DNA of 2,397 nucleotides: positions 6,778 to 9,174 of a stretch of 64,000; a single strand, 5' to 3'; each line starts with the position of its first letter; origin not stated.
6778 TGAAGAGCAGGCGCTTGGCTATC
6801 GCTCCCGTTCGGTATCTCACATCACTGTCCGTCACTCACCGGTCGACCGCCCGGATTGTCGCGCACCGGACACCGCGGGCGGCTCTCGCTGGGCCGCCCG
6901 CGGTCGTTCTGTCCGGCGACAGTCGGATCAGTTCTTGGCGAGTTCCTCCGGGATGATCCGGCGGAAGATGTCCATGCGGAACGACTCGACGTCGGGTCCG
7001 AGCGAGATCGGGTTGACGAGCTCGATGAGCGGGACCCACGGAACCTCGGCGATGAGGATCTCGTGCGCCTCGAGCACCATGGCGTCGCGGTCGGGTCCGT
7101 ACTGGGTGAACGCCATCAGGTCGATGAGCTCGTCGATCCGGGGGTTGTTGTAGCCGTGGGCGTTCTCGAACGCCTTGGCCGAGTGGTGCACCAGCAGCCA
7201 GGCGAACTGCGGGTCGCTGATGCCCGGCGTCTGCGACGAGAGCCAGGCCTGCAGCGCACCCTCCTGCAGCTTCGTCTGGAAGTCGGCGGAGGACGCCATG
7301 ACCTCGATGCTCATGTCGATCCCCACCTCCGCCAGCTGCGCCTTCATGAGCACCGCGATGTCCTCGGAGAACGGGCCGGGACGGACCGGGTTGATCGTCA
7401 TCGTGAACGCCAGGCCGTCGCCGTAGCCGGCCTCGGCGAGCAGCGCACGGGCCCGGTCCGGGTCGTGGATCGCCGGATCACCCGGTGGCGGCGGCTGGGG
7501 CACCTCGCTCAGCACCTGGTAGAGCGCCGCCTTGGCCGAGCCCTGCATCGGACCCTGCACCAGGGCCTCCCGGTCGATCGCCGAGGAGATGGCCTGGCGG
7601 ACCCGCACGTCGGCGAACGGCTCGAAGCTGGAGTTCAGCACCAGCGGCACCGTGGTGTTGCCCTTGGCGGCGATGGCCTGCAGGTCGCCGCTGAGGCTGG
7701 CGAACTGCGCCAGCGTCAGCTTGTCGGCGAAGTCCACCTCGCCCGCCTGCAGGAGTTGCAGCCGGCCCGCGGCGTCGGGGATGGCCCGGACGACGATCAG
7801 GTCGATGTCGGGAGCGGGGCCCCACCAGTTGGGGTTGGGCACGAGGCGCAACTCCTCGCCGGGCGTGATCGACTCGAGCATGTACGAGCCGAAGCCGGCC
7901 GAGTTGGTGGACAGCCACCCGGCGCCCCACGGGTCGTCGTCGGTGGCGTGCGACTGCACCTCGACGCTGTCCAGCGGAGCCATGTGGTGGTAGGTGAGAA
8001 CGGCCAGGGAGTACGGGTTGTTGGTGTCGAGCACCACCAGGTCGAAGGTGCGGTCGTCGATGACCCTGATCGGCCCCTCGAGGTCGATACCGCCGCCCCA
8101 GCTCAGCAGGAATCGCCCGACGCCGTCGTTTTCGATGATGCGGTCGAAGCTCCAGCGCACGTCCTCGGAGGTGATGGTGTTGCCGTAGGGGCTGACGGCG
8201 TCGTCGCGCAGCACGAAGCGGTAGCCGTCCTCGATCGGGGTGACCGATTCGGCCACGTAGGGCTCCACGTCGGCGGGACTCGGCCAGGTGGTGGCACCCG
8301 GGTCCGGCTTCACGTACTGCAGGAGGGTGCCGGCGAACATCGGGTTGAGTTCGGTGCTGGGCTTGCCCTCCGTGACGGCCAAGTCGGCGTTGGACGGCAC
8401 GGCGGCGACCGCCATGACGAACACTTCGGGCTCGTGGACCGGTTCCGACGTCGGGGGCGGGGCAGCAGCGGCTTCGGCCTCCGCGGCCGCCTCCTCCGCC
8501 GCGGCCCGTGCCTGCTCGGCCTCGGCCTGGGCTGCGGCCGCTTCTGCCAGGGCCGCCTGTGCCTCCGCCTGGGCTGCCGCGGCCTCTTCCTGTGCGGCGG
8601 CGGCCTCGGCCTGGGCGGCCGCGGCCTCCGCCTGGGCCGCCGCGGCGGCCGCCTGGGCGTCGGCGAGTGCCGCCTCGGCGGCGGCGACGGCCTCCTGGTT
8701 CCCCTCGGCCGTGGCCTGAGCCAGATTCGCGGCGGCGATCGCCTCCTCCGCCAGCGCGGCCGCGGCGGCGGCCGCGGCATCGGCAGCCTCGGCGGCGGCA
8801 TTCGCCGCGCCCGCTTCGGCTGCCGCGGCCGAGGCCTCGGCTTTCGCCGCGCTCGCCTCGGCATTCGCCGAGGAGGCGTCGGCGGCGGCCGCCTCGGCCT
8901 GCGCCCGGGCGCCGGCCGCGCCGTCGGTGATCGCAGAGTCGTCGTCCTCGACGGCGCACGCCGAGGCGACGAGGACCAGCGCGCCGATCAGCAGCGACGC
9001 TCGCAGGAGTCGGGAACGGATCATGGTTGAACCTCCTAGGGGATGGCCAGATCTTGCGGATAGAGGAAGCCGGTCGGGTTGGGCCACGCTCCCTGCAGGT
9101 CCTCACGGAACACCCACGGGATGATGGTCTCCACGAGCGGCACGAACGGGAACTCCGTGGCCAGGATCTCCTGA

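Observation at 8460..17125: A homologous ~150-175-aa Ala/Gln/Glu helical module sits between the lipobox Cys and the binding domain in three solute-binding proteins of two unrelated folds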

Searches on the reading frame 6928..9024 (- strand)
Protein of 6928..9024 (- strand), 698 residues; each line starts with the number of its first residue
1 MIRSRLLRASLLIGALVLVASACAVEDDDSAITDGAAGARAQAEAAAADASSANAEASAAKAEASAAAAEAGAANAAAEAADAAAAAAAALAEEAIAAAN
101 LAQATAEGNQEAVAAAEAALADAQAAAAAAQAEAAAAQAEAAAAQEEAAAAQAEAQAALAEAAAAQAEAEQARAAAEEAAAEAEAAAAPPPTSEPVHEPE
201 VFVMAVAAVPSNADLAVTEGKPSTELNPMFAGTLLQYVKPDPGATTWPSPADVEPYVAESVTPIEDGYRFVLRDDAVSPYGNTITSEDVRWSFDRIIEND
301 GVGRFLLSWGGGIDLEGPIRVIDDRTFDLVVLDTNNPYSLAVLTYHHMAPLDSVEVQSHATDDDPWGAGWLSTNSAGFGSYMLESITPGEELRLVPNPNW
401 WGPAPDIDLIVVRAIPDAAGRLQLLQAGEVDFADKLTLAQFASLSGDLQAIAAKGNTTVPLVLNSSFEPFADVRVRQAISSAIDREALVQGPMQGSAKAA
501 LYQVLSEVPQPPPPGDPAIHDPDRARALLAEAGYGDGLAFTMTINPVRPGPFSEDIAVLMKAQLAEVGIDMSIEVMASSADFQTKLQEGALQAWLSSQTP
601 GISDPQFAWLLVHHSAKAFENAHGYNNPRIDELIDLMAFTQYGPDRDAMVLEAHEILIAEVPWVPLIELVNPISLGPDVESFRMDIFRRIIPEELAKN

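Call 3: search_protein_families(library=pfam, proteins=[window:6928-9024:-], max_evalue=0.01)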
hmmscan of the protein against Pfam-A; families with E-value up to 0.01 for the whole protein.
window:6928-9024:- (698 aa): 1 family
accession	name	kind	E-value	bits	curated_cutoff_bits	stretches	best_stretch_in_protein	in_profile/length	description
PF00496.27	SBP_bac_5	-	1.2e-65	222.5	32.4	1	253-612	2-360/368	Bacterial extracellular solute-binding proteins, family 5 Middle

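Call 32: search_protein_families(library=pfam, alignment_id=A5, max_evalue=0.001)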
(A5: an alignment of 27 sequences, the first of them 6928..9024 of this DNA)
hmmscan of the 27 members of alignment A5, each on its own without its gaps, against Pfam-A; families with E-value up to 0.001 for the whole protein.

A. member 1, window:6928-9024:- (698 aa): 1 family
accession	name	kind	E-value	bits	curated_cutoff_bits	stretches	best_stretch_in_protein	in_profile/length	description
PF00496.27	SBP_bac_5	-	1.2e-65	222.5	32.4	1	253-612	2-360/368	Bacterial extracellular solute-binding proteins, family 5 Middle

B. families by the number of members that match (of 27 scanned): 8 families
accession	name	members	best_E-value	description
PF00496.27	SBP_bac_5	6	1.7e-92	Bacterial extracellular solute-binding proteins, family 5 Middle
PF01547.30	SBP_bac_1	4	3.9e-38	Bacterial extracellular solute-binding protein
PF13407.12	Peripla_BP_4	2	3.6e-17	Periplasmic binding protein domain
PF02608.20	Bmp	1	1e-32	ABC transporter substrate-binding protein PnrA-like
PF05193.26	Peptidase_M16_C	1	6.6e-31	Peptidase M16 inactive domain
PF09084.16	NMT1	1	2.5e-28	NMT1/THI5 like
PF00675.25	Peptidase_M16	1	2.8e-27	Insulinase (Peptidase family M16)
PF04069.17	OpuAC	1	8.9e-27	Substrate binding domain of ABC-type glycine betaine transport system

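Call 48: search_protein_families(library=ncbifam, proteins=[window:6928-9024:-], max_evalue=0.01)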
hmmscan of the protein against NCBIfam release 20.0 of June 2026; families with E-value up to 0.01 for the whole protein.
window:6928-9024:- (698 aa): 9 families
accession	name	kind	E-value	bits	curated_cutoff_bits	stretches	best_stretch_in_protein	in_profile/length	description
TIGR02294.1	nickel_nikA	equivalog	1.2e-30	106.5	393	1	252-640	47-444/501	nickel ABC transporter substrate-binding protein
NF011942.0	PRK15413.1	equivalog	6.2e-21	74.6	594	1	376-667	183-481/512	glutathione ABC transporter substrate-binding protein GsiB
NF045468.1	Opp5A_nikA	equivalog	7.4e-20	70.9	600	1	252-660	56-450/488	nickel ABC transporter substrate-binding protein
NF045467.1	Opp4A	equivalog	1.7e-18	66.2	650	1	319-687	156-546/556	oligopeptide ABC transporter substrate-binding protein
NF011689.0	PRK15109.1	equivalog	2.7e-17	62.7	560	1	319-668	160-509/547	ABC transporter substrate-binding protein SapA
NF043070.1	DppA_dipep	equivalog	7.4e-16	57.8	1005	1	314-626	150-463/535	dipeptide ABC transporter periplasmic-binding protein DppA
TIGR04028.1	SBP_KPN_01854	hypoth_equivalog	4.7e-13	48.5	468.5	1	248-685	39-496/509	TIGR04028 family ABC transporter substrate-binding protein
NF047575.1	opine_bind_CntA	exception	9.8e-11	40.9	800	1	253-534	77-360/535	staphylopine-dependent metal ABC transporter substrate-binding lipoprotein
NF011684.0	PRK15104.1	equivalog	2.2e-09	36.6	947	1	268-542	98-387/543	oligopeptide ABC transporter substrate-binding protein OppA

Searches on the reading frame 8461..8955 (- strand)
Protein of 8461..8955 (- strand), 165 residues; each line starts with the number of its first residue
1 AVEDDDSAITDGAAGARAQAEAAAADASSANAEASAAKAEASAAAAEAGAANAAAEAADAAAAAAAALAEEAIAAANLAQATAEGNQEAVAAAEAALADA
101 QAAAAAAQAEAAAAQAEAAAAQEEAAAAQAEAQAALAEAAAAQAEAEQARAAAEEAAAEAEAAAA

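Call 14: find_homologous_proteins(query=A2, max_evalue=0.001)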
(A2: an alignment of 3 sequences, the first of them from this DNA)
Query A2 (3 sequences) (165 aa, profile of the alignment): 2 proteins with E <= 0.001 among 8000 candidates.
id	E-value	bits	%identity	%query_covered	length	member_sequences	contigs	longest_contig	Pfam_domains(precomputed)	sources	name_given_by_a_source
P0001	8.7e-12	63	-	-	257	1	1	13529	-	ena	-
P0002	5.6e-10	57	-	-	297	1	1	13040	PF01547.31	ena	-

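Call 18: find_encoding_contigs(protein=P0002, flank=10000, max_places=4)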
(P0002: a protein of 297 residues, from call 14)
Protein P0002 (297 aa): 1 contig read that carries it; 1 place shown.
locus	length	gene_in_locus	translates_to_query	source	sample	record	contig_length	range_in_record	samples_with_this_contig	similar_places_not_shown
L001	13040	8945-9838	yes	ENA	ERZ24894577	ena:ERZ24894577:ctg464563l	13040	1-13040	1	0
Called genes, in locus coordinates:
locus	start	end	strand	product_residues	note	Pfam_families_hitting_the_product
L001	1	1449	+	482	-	?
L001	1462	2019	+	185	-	PF00202:Aminotran_3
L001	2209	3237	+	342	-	PF00202:Aminotran_3 (weak), PF01047:MarR, PF12802:MarR_2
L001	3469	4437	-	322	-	PF02770:Acyl-CoA_dh_M (faint), PF00441:Acyl-CoA_dh_1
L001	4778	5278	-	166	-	PF06271:RDD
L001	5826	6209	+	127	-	-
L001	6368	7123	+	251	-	PF00005:ABC_tran, PF02463:SMC_N (faint)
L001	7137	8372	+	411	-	PF00266:Aminotran_5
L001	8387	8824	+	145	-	PF01592:NifU_N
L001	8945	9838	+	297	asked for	PF01547:SBP_bac_1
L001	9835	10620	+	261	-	PF01547:SBP_bac_1, PF13416:SBP_bac_8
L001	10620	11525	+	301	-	PF00528:BPD_transp_1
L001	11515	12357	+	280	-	PF00528:BPD_transp_1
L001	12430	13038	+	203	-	?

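Call 19: find_encoding_contigs(protein=P0001, flank=10000, max_places=4)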
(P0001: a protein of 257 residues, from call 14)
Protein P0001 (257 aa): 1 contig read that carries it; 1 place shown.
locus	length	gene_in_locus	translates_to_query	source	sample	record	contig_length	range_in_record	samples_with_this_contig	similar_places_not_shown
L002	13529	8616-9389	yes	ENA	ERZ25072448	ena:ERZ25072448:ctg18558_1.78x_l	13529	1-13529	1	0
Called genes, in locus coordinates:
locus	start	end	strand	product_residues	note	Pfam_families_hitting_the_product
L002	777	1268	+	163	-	PF00106:adh_short, PF13561:adh_short_C2, PF23441:SDR (weak)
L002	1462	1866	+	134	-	PF13577:SnoaL_4, PF00866:Ring_hydroxyl_B (weak)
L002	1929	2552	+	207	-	PF00501:AMP-binding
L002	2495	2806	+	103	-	-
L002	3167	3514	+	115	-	PF13193:AMP-binding_C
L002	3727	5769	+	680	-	PF13589:HATPase_c_3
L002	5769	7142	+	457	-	PF00145:DNA_methylase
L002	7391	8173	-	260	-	-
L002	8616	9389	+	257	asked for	-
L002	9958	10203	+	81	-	-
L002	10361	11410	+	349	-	PF02653:BPD_transp_2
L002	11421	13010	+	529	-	PF00005:ABC_tran, PF06414:Zeta_toxin (faint), PF13304:AAA_21 (faint), PF00005:ABC_tran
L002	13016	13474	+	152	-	-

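Call 26: predict_structure(alignment_id=A4)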
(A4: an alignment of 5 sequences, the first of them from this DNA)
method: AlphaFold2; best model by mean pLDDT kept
length: 165 residues; sequences in the alignment: 5
mean_pLDDT: 94.4   pTM: 0.79
mean pLDDT of the five models: 94.4, 94.3, 93.4, 91.6, 90.5
residues with pLDDT >= 90: 145; 70-90: 14; 50-70: 6; < 50: 0
segments of 3 or more residues with pLDDT < 50: none
pLDDT, mean of each block of 10 residues (from residue 1): 66 92 98 98 98 98 98 94 87 96 98 99 99 98 98 95 89
secondary structure, 60 per line:
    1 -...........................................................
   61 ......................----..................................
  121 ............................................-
elements in order: H2-82 H87-164

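Call 28: fold_search(model_id=the predicted structure, library=pdb)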
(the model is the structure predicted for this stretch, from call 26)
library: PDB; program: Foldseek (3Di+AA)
matches with E <= 10: 95; with E <= 0.001: 0
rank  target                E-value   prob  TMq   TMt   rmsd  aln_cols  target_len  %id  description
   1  6ewy                  1.3e-01  0.97  0.55  0.45   5.8       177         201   22  RipA Peptidoglycan hydrolase (Rv1477, Mycobacterium tuberculosis) N-terminal domain (released 2018-05-02)
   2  9hmx_A                1.9e-01  0.94  0.50  0.49   6.0       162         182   23  Structure of SteB-RipA complex from Mycobacterium tuberculosis (released 2025-07-30)
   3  8wjo_B                3.0e-01  0.75  0.43  0.26  11.8       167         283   11  Cryo-EM structure of 8-subunit Smc5/6 arm region (released 2024-06-26)
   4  7nna                  3.8e-01  1.00  0.79  0.68   4.3       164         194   29  Toxin Import Through the Antibiotic Efflux Channel TolC (released 2021-07-07)
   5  2b5u_A                5.9e-01  0.87  0.49  0.22   6.4       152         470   20  Crystal Structure Of Colicin E3 V206C Mutant In Complex With Its Immunity Protein (released 2006-11-07)
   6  8i4v_B                6.6e-01  0.98  0.70  0.49   3.9       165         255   12  Cryo-EM structure of 5-subunit Smc5/6 arm region (released 2024-06-26)
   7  5ew5_A                6.6e-01  0.77  0.45  0.19   6.9       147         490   22  Crystal Structure of Colicin E9 In Complex with Its Immunity Protein Im9 (released 2016-07-20)
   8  3zx6_A                7.0e-01  0.98  0.70  0.42   4.0       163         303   13  Structure of Hamp(AF1503)-Tsr fusion - Hamp (A291V) mutant (released 2012-02-29)
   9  6ixe                  7.8e-01  0.54  0.38  0.30  19.9       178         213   17  Crystal structure of SeMet apo SH3BP5 (I41) (released 2019-03-20)
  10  6h2f_J                9.2e-01  0.99  0.80  0.42   2.9       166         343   13  Structure of the pre-pore AhlB of the tripartite alpha-pore forming toxin, AHL, from Aeromonas hydrophila. (released 2019-07-10)
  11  6ixg_B                1.0e+00  0.84  0.54  0.42  20.6       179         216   16  Crystal structure of native apo SH3BP5 (P41) (released 2019-03-20)
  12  6h2f_B                1.1e+00  0.98  0.79  0.41   3.0       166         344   13  Structure of the pre-pore AhlB of the tripartite alpha-pore forming toxin, AHL, from Aeromonas hydrophila. (released 2019-07-10)
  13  9a65_B                1.3e+00  0.84  0.61  0.20   4.9       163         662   15  Integrative model of YVAQ-MCPB by crosslinking MS and deep learning (released 2024-09-18)
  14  7nsu_D                1.3e+00  0.66  0.45  0.21   6.3       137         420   20  ColicinE9 intact translocation complex (released 2021-08-11)
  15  6ixf_A                1.3e+00  0.41  0.38  0.29  20.9       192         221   17  Crystal structure of SeMet apo SH3BP5 (P41) (released 2019-03-20)
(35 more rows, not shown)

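Call 29: search_protein_representatives(alignment_id=A4)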
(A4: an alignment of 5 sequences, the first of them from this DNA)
Query: 5 sequences, 150 profile positions. Proteins with E-value up to 0.001 (for the whole library): 24; up to 1e-10: 10; up to 1e-30: 1. The best 24 are listed.
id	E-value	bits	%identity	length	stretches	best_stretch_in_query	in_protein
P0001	1.9e-33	131.7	-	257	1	8-132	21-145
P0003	3.1e-27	111.5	-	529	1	9-132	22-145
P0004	2.4e-25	105.4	-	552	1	10-135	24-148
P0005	4.1e-22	94.9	-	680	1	8-133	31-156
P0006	1.0e-19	87.1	-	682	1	1-140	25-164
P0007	1.1e-16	77.3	-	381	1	3-132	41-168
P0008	3.5e-16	75.7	-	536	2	1-149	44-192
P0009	2.2e-15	73.1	-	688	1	1-140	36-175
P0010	2.4e-12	63.2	-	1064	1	10-143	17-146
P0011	8.7e-11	58.1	-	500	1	7-134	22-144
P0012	3.6e-10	56.1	-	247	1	9-134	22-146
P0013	3.7e-10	56.1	-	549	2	16-150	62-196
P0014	6.3e-10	55.3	-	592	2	1-135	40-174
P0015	2.8e-08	50.0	-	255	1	42-141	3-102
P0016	5.9e-08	48.9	-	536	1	16-149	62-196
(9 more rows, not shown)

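Call 47: search_protein_families(library=pfam, proteins=[window:8461-8955:-], max_evalue=10)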
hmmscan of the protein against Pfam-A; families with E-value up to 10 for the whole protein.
seq(165 aa): 0 families

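Call 49: search_solved_structures(query=A4, max_evalue=1)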
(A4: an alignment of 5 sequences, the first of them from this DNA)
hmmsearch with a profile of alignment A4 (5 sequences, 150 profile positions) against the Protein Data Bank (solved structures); distinct sequences matched with E-value up to 1: 0.

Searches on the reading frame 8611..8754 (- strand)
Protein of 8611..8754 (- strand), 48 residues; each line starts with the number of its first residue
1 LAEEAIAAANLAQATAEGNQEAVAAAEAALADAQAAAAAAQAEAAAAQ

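Call 17: find_homologous_proteins(query=A3, max_evalue=10)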
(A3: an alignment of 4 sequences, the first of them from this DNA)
Query A3 (4 sequences): 8000 candidates shared short words with the query, none scored E <= 10.
